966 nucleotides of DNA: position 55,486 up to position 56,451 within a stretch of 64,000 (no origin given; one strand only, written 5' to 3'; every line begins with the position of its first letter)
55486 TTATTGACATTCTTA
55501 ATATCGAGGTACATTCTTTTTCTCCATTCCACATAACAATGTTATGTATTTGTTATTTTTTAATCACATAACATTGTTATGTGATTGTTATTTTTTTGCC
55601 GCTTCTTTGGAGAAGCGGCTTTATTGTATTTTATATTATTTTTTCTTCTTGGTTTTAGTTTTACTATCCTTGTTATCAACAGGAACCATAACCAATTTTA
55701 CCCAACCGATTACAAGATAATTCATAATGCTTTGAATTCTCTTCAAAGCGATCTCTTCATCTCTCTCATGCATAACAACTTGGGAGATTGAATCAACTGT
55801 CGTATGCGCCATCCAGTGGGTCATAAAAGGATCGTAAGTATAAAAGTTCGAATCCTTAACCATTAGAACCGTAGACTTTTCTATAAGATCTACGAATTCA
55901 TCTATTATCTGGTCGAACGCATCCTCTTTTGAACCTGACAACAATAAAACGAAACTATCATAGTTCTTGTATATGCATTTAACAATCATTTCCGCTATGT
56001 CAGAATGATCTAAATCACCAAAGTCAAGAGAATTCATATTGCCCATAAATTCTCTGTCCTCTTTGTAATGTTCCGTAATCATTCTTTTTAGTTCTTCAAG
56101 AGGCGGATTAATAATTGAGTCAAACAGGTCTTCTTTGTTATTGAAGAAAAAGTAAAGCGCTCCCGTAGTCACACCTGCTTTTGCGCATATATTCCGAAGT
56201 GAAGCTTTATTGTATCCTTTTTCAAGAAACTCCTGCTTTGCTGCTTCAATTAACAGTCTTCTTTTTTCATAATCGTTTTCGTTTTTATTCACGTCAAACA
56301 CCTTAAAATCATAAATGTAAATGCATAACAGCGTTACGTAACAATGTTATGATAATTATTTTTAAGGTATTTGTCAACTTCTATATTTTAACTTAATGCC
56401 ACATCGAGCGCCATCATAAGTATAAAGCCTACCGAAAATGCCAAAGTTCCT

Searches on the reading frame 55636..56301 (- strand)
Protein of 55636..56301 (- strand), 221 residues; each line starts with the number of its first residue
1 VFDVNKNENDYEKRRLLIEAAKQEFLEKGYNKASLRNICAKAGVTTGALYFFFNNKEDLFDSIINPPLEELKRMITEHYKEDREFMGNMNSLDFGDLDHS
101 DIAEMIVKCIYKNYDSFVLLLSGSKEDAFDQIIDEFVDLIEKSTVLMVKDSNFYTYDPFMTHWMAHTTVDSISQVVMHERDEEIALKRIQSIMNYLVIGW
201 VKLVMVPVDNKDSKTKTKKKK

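Call 9: search_protein_families(library=pfam, proteins=[window:55636-56301:-], max_evalue=0.0001)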
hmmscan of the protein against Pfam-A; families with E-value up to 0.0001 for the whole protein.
window:55636-56301:- (221 aa): 1 family
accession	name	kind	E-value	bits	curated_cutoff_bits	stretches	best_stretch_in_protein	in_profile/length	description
PF00440.29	TetR_N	-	8.4e-15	54.7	24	1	17-62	1-46/47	Bacterial regulatory proteins, tetR family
